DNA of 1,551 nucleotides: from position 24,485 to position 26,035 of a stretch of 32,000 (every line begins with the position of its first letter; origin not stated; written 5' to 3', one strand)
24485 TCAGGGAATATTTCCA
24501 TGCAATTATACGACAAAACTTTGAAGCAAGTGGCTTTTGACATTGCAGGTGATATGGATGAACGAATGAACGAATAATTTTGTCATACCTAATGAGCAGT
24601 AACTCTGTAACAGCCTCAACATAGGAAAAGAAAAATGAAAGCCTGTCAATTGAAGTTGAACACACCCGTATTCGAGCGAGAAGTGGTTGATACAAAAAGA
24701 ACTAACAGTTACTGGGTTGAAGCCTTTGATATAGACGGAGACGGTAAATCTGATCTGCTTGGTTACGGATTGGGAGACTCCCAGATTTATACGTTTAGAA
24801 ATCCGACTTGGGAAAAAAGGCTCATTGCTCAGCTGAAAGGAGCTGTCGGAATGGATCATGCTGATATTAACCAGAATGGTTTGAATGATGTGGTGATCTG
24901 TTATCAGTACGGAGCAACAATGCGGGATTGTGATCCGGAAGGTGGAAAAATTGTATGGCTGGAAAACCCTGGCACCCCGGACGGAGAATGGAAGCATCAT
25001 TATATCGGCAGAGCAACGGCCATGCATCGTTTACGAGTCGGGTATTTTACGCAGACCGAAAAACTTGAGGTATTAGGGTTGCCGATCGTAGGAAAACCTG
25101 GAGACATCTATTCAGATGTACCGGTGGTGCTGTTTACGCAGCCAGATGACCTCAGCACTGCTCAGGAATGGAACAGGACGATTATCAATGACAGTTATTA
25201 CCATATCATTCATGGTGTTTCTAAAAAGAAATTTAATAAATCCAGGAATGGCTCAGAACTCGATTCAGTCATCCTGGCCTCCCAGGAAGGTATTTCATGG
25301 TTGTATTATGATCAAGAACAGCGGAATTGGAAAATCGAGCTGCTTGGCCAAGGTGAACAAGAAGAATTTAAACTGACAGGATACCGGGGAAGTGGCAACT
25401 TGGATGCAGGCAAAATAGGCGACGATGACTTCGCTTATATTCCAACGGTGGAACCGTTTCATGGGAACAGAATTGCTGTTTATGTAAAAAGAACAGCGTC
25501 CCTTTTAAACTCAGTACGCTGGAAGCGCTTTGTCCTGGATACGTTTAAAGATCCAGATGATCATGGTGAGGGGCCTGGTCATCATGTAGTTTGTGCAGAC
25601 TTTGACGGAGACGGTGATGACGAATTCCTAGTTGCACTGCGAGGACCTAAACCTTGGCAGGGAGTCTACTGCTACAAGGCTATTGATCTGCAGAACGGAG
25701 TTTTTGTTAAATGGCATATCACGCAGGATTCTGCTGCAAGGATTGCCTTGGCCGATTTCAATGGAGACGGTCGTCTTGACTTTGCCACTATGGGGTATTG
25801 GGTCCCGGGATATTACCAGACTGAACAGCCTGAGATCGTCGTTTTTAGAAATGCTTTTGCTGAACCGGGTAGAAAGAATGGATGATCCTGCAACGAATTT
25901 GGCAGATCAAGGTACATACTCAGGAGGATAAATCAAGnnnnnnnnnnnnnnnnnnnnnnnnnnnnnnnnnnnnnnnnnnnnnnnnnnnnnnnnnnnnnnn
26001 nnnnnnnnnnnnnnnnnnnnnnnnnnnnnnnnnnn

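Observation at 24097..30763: Candidate bacterial anhydrofructose pathway: lyase-type GH31 next to a propeller/cupin/lectin gene set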

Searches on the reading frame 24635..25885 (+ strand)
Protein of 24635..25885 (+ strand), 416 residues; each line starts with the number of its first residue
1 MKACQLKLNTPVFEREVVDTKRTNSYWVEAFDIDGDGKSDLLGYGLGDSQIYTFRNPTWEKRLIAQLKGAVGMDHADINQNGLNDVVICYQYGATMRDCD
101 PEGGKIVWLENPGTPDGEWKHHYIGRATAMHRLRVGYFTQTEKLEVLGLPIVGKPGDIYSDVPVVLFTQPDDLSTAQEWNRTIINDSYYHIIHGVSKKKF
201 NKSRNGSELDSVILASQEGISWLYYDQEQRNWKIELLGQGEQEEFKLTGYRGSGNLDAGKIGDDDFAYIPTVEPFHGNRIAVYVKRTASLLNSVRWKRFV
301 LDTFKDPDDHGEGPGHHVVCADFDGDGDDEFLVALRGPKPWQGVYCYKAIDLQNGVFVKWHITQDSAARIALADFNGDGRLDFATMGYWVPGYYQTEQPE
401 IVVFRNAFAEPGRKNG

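Call 3: search_protein_families(library=pfam, proteins=[window:24635-25885:+], max_evalue=0.1)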
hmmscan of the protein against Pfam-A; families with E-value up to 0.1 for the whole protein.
window:24635-25885:+ (416 aa): 4 families
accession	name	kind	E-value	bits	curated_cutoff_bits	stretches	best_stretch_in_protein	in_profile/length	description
PF22301.2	AUDH_beta_propeller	-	2.3e-60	203.9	27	1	103-285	1-178/179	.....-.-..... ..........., beta-propeller domain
PF13517.12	FG-GAP_3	-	9.7e-14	52.2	26.9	4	322-384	1-60/61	FG-GAP-like repeat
PF01839.29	FG-GAP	-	4.2e-09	36.5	22.1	1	369-385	4-20/37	FG-GAP repeat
PF12256.14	TcdB_toxin_midN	-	0.0087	15.8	24.8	0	27-42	29-44/181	Insecticide toxin TcdB middle/N-terminal region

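Call 4: search_protein_families(library=ncbifam, proteins=[window:24635-25885:+], max_evalue=0.1)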
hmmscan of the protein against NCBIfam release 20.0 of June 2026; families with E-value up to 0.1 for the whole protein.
window:24635-25885:+ (416 aa): 0 families

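Call 5: search_solved_structures(query=window:24635-25885:+, max_evalue=1, show_alignments=1)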
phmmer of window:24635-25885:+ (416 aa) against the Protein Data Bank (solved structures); distinct sequences matched with E-value up to 1: 4.
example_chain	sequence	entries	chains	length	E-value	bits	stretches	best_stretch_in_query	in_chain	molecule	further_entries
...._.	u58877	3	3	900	2.3e-84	286.8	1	10-406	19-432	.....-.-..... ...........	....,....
8g3m_F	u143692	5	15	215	0.57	12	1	198-248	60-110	FNI9 Fab light chain | FNI9 IgG light chain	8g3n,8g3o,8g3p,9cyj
8t5c_L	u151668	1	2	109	0.6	11.9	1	196-246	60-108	8.11G Light Chain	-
9nj2_L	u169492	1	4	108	0.74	11.6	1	198-246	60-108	FNI9 Fab light chain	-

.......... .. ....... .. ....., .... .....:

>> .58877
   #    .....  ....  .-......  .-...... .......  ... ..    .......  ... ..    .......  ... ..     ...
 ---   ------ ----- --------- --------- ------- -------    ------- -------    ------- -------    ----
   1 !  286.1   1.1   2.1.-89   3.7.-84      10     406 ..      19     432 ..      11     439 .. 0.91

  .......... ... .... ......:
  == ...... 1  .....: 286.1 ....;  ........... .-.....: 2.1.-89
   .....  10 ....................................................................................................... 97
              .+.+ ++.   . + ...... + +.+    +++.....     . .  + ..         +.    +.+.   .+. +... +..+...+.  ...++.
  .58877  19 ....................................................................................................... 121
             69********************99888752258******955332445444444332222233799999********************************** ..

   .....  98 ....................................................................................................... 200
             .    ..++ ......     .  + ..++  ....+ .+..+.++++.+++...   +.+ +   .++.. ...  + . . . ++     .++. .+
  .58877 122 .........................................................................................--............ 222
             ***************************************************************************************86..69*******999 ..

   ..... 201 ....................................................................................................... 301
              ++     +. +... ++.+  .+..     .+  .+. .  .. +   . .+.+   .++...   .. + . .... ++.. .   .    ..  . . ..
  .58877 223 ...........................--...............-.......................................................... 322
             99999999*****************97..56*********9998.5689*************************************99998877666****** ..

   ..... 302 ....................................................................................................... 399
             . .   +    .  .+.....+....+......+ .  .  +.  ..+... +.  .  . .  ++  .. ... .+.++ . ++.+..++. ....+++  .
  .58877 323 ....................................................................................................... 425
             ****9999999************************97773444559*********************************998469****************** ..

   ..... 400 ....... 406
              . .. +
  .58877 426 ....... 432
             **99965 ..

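Call 17: find_homologous_proteins(query=window:24635-25885:+, max_evalue=0.001)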
Query window:24635-25885:+ (416 aa): 850 proteins with E <= 0.001 among 6306 candidates; the best 120 are listed.
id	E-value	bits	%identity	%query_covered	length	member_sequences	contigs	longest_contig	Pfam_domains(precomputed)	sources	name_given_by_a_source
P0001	1.2e-293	992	100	100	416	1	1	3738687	PF01839.30,PF13517.13,PF22301.3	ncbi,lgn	ncbi:MAG: FG-GAP repeat domain-containing protein [Candidatus Electrothrix sp. YB6]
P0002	2.3e-264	895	91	97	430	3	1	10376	PF01839.30,PF13517.13,PF22301.3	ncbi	-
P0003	1.3e-249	846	85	100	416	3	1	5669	PF01839.30,PF13517.13,PF22301.3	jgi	jgi:hypothetical protein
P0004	1.6e-244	830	82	100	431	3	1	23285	PF01839.30,PF13517.13,PF22301.3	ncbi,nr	ncbi:MAG: VCBS repeat-containing protein [Marinilabiliaceae bacterium]|nr:VCBS repeat-containing pro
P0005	4.2e-242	822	84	98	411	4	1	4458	PF01839.30,PF13517.13,PF22301.3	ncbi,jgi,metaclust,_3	metaclust:\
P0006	1.5e-181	622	64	97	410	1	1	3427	PF01839.30,PF13517.13,PF22301.3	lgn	-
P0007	1.7e-180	619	62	99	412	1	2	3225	PF01839.30,PF13517.13,PF22301.3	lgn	-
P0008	8.1e-180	616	63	100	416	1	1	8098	PF01839.30,PF13517.13,PF22301.3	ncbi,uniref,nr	ncbi:VCBS repeat-containing protein [Paenibacillus filicis]|uniref:VCBS repeat-containing protein n=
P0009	5.0e-178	610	62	98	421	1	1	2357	PF01839.30,PF13517.13,PF22301.3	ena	-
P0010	2.7e-177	608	61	97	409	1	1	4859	PF01839.30,PF13517.13,PF22301.3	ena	-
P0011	7.6e-175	600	63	96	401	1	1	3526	PF13517.13,PF22301.3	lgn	-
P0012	1.2e-173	596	62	97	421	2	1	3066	PF01839.30,PF13517.13,PF22301.3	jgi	-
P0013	3.0e-172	591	61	97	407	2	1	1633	PF01839.30,PF13517.13,PF22301.3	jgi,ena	jgi:hypothetical protein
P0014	1.4e-171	589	61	98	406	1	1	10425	PF01839.30,PF13517.13,PF22301.3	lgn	-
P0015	2.3e-171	588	61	97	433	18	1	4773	PF01839.30,PF13517.13,PF22301.3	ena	-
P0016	3.2e-171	588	61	97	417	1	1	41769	PF01839.30,PF13517.13,PF22301.3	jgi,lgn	jgi:hypothetical protein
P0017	6.2e-171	587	60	98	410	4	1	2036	PF01839.30,PF13517.13,PF22301.3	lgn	-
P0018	3.3e-170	585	61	97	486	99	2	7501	PF01839.30,PF13517.13,PF22301.3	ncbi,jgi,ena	jgi:hypothetical protein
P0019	1.3e-168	579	60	96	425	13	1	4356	PF01839.30,PF13517.13,PF22301.3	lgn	-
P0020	5.0e-168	577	60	96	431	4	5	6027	PF01839.30,PF13517.13,PF22301.3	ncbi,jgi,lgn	jgi:hypothetical protein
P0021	7.9e-168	577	60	97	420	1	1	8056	PF01839.30,PF13517.13,PF22301.3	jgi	-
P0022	6.6e-167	574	59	97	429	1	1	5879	PF01839.30,PF13517.13,PF22301.3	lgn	-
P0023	6.8e-167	574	61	97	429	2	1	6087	PF01839.30,PF13517.13,PF22301.3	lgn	-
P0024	1.0e-166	573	60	96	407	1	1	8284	PF01839.30,PF13517.13,PF22301.3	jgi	jgi:hypothetical protein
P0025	1.7e-166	572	60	96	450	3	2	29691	PF01839.30,PF13517.13,PF22301.3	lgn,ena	-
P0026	5.0e-166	571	59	98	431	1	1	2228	PF01839.30,PF13517.13,PF22301.3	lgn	-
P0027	1.3e-165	569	59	97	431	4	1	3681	PF01839.30,PF13517.13,PF22301.3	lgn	-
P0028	2.3e-165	569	58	96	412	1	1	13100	PF13517.13,PF22301.3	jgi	jgi:hypothetical protein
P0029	4.4e-165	568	59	97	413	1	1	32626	PF01839.30,PF13517.13,PF22301.3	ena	-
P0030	1.0e-164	567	60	95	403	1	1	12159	PF01839.30,PF13517.13,PF22301.3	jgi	jgi:hypothetical protein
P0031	1.2e-164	566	59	96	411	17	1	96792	PF01839.30,PF13517.13,PF22301.3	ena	-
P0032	6.2e-163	561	58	97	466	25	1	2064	PF01839.30,PF13517.13,PF22301.3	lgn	-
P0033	1.0e-161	557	57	99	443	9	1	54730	PF13517.13,PF22301.3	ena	-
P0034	5.1e-161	554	58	97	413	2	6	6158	PF01839.30,PF13517.13,PF22301.3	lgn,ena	-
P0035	1.7e-160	553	57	97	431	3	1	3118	PF01839.30,PF13517.13,PF22301.3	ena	-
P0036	2.3e-160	552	57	96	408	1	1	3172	PF13517.13,PF22301.3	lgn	-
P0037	4.8e-160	551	58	97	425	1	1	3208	PF01839.30,PF13517.13,PF22301.3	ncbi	-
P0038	5.3e-160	551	59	97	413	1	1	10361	PF01839.30,PF13517.13,PF22301.3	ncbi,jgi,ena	-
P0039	1.2e-159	550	58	97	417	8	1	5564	PF01839.30,PF13517.13,PF22301.3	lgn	-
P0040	1.6e-159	549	57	96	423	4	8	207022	PF01839.30,PF13517.13,PF22301.3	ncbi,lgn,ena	-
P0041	1.2e-158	547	57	97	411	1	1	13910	PF01839.30,PF13517.13,PF22301.3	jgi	jgi:hypothetical protein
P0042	2.9e-158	545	56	97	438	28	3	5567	PF01839.30,PF13517.13,PF22301.3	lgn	-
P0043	2.9e-158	545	59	93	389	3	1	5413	PF01839.30,PF13517.13,PF22301.3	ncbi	ncbi:MAG: VCBS repeat-containing protein, partial [Clostridiales bacterium]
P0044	6.7e-158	544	58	97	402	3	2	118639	PF13517.13,PF22301.3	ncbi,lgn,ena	-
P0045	7.7e-158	544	58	97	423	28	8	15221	PF01839.30,PF13517.13,PF22301.3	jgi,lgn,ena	jgi:hypothetical protein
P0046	1.0e-157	543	56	97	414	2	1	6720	PF01839.30,PF13517.13,PF22301.3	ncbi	-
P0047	1.2e-157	543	57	96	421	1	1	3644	PF01839.30,PF13517.13,PF22301.3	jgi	jgi:hypothetical protein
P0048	4.8e-157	541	58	96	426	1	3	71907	PF01839.30,PF13517.13,PF22301.3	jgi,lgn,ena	jgi:hypothetical protein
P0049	1.0e-156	540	56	96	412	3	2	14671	PF01839.30,PF13517.13,PF22301.3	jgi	jgi:hypothetical protein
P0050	1.0e-155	537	56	97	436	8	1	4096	PF01839.30,PF13517.13,PF22301.3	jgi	jgi:hypothetical protein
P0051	8.9e-154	530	57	96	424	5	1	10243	PF01839.30,PF13517.13,PF22301.3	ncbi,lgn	-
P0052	4.2e-152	525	52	97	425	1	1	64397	PF01839.30,PF13517.13,PF22301.3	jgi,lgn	-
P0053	4.4e-152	525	55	95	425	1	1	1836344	PF01839.30,PF13517.13,PF22301.3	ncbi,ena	-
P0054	1.8e-151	523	55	97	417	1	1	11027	PF01839.30,PF13517.13,PF22301.3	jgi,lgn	jgi:hypothetical protein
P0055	8.5e-151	521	55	96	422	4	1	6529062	PF01839.30,PF13517.13,PF22301.3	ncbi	-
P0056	2.5e-149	516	55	98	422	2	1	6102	PF01839.30,PF13517.13,PF22301.3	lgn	-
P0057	4.7e-149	515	56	96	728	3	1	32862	PF13517.13,PF18637.8,PF22301.3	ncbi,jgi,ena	jgi:hypothetical protein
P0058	9.3e-149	514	53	95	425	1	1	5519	PF01839.30,PF13517.13,PF22301.3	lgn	-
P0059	1.7e-148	513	57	96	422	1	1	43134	PF01839.30,PF13517.13,PF22301.3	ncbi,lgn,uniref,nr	ncbi:FG-GAP repeat domain-containing protein [Saccharothrix sp. ST-888]|uniref:FG-GAP repeat domain-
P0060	1.8e-148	513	55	97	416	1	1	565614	PF01839.30,PF13517.13,PF22301.3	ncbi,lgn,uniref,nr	ncbi:VCBS repeat-containing protein [Streptomyces sp. RB6PN25]|uniref:VCBS repeat-containing protein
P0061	2.6e-148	512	55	97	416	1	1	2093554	PF01839.30,PF13517.13,PF22301.3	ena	-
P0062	4.9e-148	512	55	98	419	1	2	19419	PF01839.30,PF13517.13,PF22301.3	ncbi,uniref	ncbi:FG-GAP repeat domain-containing protein [Sphaerisporangium aureirubrum]|uniref:FG-GAP repeat do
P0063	9.9e-148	511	52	99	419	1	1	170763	PF01839.30,PF13517.13,PF22301.3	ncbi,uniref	ncbi:VCBS repeat-containing protein [Streptomyces sp. NPDC003077]|uniref:FG-GAP repeat domain-contai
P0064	1.6e-147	510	53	97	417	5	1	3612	PF01839.30,PF13517.13,PF22301.3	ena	-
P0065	3.6e-147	509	56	96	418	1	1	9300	PF01839.30,PF13517.13,PF22301.3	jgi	jgi:hypothetical protein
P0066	3.6e-147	509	55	96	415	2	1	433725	PF01839.30,PF13517.13,PF22301.3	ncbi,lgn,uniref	ncbi:hypothetical protein KNE206_08200 [Kitasatospora sp. NE20-6]|uniref:FG-GAP repeat domain-contai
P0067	1.6e-146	507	53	98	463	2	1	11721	PF13517.13,PF22301.3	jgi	jgi:hypothetical protein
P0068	2.2e-146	506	54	96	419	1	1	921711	PF01839.30,PF13517.13,PF22301.3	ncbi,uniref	ncbi:VCBS repeat-containing protein [Streptomyces sp. NPDC050315]|uniref:FG-GAP repeat domain-contai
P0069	2.4e-146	506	54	97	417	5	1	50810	PF01839.30,PF13517.13,PF22301.3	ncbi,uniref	ncbi:FG-GAP repeat domain-containing protein [Kitasatospora sp. NPDC057223]|uniref:FG-GAP repeat dom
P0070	2.7e-146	506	51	100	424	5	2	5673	PF01839.30,PF13517.13,PF22301.3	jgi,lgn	jgi:hypothetical protein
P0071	3.7e-146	505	57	96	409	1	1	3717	PF01839.30,PF13517.13,PF22301.3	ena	-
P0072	7.7e-146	504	56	95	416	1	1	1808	PF01839.30,PF13517.13,PF22301.3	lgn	-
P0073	8.5e-146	504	59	84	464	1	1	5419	PF13517.13,PF22301.3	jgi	jgi:hypothetical protein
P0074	8.7e-146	504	54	96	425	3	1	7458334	PF01839.30,PF13517.13,PF22301.3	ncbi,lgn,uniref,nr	ncbi:FG-GAP repeat domain-containing protein [Streptomyces purpureus]|uniref:FG-GAP repeat domain-co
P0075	1.4e-145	504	54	98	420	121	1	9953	PF01839.30,PF13517.13,PF22301.3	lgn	-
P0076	1.6e-145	503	55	96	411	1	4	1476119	PF01839.30,PF13517.13,PF22301.3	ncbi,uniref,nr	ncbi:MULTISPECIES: FG-GAP repeat domain-containing protein [Kitasatospora]|uniref:Aldos-2-ulose dehy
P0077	2.1e-145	503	54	97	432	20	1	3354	PF01839.30,PF13517.13,PF22301.3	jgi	jgi:hypothetical protein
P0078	3.9e-145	502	54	96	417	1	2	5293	PF01839.30,PF13517.13,PF22301.3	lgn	-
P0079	1.6e-144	500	53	98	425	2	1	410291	PF01839.30,PF13517.13,PF22301.3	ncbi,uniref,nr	ncbi:hypothetical protein Xvie_00599 [Xenorhabdus vietnamensis]|uniref:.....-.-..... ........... bet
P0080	2.0e-144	500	53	97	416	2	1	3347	PF01839.30,PF13517.13,PF22301.3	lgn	-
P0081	2.0e-144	500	55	96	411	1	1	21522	PF01839.30,PF13517.13,PF22301.3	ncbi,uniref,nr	ncbi:FG-GAP repeat domain-containing protein [Streptomyces lushanensis]|uniref:FG-GAP repeat domain-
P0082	2.0e-144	500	54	98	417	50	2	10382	PF01839.30,PF13517.13,PF22301.3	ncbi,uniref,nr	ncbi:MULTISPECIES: FG-GAP repeat domain-containing protein [Streptomyces]|uniref:FG-GAP repeat domai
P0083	4.7e-144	498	51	100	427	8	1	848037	PF01839.30,PF13517.13,PF22301.3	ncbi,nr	ncbi:hypothetical protein NK8_50560 [Caballeronia sp. NK8]|nr:hypothetical protein NK8_50560 [Caball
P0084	5.4e-144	498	54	96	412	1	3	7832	PF01839.30,PF13517.13,PF22301.3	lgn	-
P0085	7.4e-144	498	53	96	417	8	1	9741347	PF01839.30,PF13517.13,PF22301.3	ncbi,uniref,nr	ncbi:FG-GAP repeat domain-containing protein [Streptomyces sp. AN091965]|uniref:FG-GAP repeat domain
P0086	7.8e-144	498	55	96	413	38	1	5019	PF01839.30,PF13517.13,PF22301.3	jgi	jgi:hypothetical protein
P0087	1.4e-143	497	54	96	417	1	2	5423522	PF01839.30,PF13517.13,PF22301.3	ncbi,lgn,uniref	ncbi:FG-GAP repeat domain-containing protein [Serratia aquatilis]|uniref:FG-GAP repeat domain-contai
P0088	1.7e-143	497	53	98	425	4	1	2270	PF01839.30,PF13517.13,PF22301.3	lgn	-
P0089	1.8e-143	496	54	97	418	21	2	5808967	PF13517.13,PF22301.3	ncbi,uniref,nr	ncbi:hypothetical protein Srubr_45120 [Streptomyces rubradiris]|uniref:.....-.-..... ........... bet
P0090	3.8e-143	495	55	95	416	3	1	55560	PF01839.30,PF13517.13,PF22301.3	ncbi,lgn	ncbi:MAG TPA: VCBS repeat-containing protein [Streptosporangiaceae bacterium]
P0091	5.2e-143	495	53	97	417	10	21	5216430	PF01839.30,PF13517.13,PF22301.3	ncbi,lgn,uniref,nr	ncbi:hypothetical protein GCM10010106_47200 [Thermopolyspora flexuosa]|uniref:Aldos-2-ulose dehydrat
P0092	6.7e-143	495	54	98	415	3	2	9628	PF01839.30,PF13517.13,PF22301.3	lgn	-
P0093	9.3e-143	494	53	96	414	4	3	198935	PF01839.30,PF13517.13,PF22301.3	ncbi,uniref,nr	ncbi:hypothetical protein [Xenorhabdus bovienii]|uniref:hypothetical protein n=1 Tax=Xenorhabdus bov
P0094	1.2e-142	494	52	98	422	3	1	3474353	PF01839.30,PF13517.13,PF22301.3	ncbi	-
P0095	1.7e-142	493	53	97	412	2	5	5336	PF01839.30,PF13517.13,PF22301.3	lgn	-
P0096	1.9e-142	493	52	97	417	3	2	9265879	PF01839.30,PF13517.13,PF22301.3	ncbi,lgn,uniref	ncbi:VCBS repeat-containing protein [Streptomyces rectiviolaceus]|uniref:VCBS repeat-containing prot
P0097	2.3e-142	493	54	98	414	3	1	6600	PF01839.30,PF13517.13,PF22301.3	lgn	-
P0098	3.1e-142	492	55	98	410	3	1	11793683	PF01839.30,PF13517.13,PF22301.3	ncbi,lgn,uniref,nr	ncbi:VCBS repeat-containing protein [Umezawaea sp. Da 62-37]|uniref:FG-GAP repeat domain-containing 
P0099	3.5e-142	492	54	95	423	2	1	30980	PF01839.30,PF13517.13,PF22301.3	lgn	-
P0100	3.7e-142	492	53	96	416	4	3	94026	PF01839.30,PF13517.13,PF22301.3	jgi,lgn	jgi:hypothetical protein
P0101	5.3e-142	492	53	96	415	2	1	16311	PF01839.30,PF13517.13,PF22301.3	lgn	-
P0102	6.2e-142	491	55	96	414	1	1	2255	PF01839.30,PF13517.13,PF22301.3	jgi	jgi:hypothetical protein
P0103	6.5e-142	491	53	96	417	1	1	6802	PF01839.30,PF13517.13,PF22301.3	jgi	-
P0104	8.1e-142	491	52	98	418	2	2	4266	PF01839.30,PF13517.13,PF22301.3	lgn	-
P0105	1.7e-141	490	54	96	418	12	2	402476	PF01839.30,PF13517.13,PF22301.3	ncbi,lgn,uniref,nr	ncbi:FG-GAP repeat domain-containing protein [Streptomyces fenghuangensis]|uniref:FG-GAP repeat doma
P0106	1.9e-141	490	54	95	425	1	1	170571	PF22301.3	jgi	jgi:hypothetical protein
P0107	4.4e-141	489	52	96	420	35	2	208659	PF01839.30,PF13517.13,PF22301.3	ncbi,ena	-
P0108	5.6e-141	488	54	96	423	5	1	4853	PF01839.30,PF13517.13,PF22301.3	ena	-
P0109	6.2e-141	488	53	98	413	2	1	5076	PF01839.30,PF13517.13,PF22301.3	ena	-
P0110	7.4e-141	488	53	97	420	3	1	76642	PF13517.13,PF22301.3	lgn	-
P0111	7.7e-141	488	55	96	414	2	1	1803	PF01839.30,PF13517.13,PF22301.3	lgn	-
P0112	8.1e-141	488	52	96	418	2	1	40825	PF13517.13,PF22301.3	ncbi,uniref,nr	ncbi:FG-GAP repeat domain-containing protein [Xenorhabdus littoralis]|uniref:FG-GAP repeat domain-co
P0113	8.6e-141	488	53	95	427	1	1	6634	PF01839.30,PF13517.13,PF22301.3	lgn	-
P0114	9.0e-141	488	54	97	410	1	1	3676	PF01839.30,PF13517.13,PF22301.3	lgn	-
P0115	1.4e-140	487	53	97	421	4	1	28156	PF01839.30,PF13517.13,PF22301.3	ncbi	ncbi:MAG: VCBS repeat-containing protein [Azospirillaceae bacterium]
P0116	1.6e-140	487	53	96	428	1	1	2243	PF01839.30,PF13517.13,PF22301.3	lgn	-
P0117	1.7e-140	487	52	98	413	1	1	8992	PF13517.13,PF22301.3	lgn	-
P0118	1.8e-140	487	53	96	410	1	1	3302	PF01839.30,PF13517.13,PF22301.3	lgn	-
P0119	2.0e-140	487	53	97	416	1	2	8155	PF13517.13,PF22301.3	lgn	-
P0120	2.8e-140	486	50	100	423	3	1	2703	PF01839.30,PF13517.13,PF22301.3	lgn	-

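Call 21: search_protein_families(library=pfam, proteins=[P0057], max_evalue=0.01)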
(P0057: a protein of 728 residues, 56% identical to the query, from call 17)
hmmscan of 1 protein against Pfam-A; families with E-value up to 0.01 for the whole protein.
P0057 (728 aa): 4 families
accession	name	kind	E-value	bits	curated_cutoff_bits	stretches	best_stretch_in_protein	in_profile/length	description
PF18637.7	AUDH_Cupin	-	6.6e-84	282.4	25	1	414-718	2-308/308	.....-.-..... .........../isomerase (AUDH) Cupin domain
PF22301.2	AUDH_beta_propeller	-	6.9e-63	212.1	27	1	114-292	1-178/179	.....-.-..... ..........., beta-propeller domain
PF13517.12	FG-GAP_3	-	2.9e-10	41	26.9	1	324-386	1-60/61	FG-GAP-like repeat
PF01839.29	FG-GAP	-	2.7e-05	24.4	22.1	1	371-388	4-21/37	FG-GAP repeat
